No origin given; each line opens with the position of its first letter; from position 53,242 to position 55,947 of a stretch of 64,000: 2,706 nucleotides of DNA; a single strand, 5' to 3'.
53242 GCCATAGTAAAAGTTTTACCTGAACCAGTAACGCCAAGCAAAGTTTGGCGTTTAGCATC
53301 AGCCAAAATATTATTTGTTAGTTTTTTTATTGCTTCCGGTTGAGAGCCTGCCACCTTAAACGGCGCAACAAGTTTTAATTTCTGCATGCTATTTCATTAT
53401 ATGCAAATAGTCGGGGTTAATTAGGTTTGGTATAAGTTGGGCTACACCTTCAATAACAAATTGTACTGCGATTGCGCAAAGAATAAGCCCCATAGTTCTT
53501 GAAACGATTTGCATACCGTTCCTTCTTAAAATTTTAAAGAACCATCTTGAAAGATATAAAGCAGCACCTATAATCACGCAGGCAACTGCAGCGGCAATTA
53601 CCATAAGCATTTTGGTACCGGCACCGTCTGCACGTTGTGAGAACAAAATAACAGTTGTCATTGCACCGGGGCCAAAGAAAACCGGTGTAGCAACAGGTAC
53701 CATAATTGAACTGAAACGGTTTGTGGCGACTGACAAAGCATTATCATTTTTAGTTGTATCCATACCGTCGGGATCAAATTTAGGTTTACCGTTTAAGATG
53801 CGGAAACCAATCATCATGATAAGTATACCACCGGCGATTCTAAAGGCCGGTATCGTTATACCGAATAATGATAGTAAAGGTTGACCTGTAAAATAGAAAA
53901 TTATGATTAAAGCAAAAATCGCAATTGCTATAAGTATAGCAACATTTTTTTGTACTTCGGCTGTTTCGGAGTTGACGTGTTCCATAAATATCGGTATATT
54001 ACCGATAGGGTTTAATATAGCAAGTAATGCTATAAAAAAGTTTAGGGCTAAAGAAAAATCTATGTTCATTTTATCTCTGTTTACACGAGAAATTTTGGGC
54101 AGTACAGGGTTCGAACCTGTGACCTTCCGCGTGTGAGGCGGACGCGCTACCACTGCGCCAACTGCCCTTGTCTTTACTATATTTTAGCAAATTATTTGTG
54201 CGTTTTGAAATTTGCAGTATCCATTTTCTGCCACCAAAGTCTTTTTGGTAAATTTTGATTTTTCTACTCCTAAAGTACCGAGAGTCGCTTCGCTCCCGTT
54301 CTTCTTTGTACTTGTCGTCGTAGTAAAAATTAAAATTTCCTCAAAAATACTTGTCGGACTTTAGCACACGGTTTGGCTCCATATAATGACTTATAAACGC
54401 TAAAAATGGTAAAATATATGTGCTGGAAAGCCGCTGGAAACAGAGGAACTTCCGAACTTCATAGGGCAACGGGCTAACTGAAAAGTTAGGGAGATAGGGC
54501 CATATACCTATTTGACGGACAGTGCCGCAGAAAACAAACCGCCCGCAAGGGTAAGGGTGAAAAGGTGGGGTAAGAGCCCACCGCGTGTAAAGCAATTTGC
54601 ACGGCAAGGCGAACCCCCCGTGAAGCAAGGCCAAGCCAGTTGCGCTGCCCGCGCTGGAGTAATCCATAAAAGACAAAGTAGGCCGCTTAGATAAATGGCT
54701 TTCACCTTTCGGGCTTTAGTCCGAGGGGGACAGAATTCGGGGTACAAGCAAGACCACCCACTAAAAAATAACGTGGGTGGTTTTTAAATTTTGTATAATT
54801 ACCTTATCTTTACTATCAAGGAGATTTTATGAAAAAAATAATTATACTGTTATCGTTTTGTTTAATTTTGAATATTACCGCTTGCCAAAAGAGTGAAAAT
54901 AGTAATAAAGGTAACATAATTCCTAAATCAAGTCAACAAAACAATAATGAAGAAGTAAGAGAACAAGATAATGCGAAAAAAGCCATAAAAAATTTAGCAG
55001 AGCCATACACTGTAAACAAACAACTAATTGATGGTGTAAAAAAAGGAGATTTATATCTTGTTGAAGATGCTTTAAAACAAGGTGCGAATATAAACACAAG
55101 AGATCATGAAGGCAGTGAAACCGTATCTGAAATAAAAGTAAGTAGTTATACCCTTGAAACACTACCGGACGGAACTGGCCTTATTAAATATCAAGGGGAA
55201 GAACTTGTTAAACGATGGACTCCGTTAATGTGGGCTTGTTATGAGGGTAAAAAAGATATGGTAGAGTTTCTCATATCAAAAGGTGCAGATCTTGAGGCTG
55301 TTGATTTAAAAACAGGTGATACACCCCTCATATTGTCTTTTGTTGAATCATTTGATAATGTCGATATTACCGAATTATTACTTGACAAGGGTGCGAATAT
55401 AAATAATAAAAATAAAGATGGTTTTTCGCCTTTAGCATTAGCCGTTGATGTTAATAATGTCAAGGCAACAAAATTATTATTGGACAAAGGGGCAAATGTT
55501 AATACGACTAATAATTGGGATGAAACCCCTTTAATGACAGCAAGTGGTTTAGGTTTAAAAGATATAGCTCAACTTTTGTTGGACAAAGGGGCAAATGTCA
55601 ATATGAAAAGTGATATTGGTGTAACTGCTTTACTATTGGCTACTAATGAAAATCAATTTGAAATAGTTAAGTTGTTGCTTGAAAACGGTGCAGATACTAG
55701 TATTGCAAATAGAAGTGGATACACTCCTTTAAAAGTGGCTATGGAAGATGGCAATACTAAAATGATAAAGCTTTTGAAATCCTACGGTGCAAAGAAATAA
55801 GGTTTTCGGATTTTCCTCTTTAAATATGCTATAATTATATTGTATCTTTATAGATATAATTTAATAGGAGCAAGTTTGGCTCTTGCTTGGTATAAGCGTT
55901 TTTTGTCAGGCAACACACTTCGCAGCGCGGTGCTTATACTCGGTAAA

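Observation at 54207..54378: Family of ~172-175 bp structured intergenic elements with an invariant core (copy A, between tRNA-Val and rnpB)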

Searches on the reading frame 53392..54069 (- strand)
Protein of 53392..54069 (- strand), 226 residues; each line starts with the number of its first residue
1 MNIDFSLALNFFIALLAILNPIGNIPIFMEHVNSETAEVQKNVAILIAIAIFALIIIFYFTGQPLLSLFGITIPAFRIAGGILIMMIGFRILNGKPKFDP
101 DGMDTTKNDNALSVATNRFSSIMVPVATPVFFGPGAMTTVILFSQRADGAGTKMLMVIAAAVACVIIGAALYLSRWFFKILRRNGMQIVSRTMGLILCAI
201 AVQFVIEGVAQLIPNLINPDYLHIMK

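Call 57: search_protein_families(library=pfam, proteins=[window:53392-54069:-], max_evalue=0.001)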
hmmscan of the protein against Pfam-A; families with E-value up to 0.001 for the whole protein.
window:53392-54069:- (226 aa): 1 family
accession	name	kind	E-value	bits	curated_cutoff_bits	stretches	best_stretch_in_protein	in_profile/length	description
PF01914.23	MarC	-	4.5e-47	160.6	23.9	1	8-212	4-202/203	MarC family integral membrane protein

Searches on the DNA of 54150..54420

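Call 8: search_rna_families(source=window, start=54150, end=54420, threshold=evalue, max_evalue=10)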
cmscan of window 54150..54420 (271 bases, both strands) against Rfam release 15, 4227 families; matches with E-value up to 10: 6.
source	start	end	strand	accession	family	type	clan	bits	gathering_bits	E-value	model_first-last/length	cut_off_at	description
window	54242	54347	+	RF00717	mir-315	Gene; miRNA;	-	20.9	63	0.25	1-83/83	no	mir-315 microRNA precursor family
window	54240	54349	+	RF03956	mir-737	Gene; miRNA;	-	20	60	0.83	1-63/63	no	mir-737 microRNA precursor family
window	54150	54291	+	RF02110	DLEU2_6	Gene; lncRNA;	-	16.2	60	0.87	1-135/135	no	Deleted in lymphocytic leukemia 2 conserved region 6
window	54177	54252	+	RF01886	HSR-omega_2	Gene; lncRNA;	-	12.8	55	2.8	1-87/87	no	Heat shock gene hsromega conserved region 2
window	54206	54258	+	RF03485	mir-4000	Gene; miRNA;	-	12.8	58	9.2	1-54/54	no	mir-4000 microRNA precursor family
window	54243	54346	+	RF04127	MIR8007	Gene; miRNA;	-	12.7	195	4.4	1-226/226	no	MIR8007 microRNA precursor family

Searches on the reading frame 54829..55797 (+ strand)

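Call 57: search_protein_families(library=pfam, proteins=[window:54829-55797:+], max_evalue=0.001)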
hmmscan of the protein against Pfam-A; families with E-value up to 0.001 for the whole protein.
window:54829-55797:+ (323 aa): 7 families
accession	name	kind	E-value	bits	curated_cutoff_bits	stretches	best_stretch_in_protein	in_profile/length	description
PF00023.36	Ank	-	4.1e-44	146.5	21.1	5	130-159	3-32/33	Ankyrin repeat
PF12796.13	Ank_2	-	2.9e-39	134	27.3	3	176-260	8-89/90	Ankyrin repeats (3 copies)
PF13637.12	Ank_4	-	4.1e-32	109.9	22.7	4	274-316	7-49/50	Ankyrin repeats (many copies)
PF13606.12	Ank_3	-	1.2e-29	99.1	22.3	1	129-156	2-29/30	Ankyrin repeat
PF13857.12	Ank_5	-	1e-22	80.4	27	3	184-235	1-53/56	Ankyrin repeats (many copies)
PF23745.1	ANK_LRRK2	-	2.4e-11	44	27.5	1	133-220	35-115/130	LRRK2 ANK repeat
PF24521.3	Ank_KRIT1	-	1.9e-05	24.8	80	0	228-307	42-128/149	KRIT1 ankyrin-repeats domain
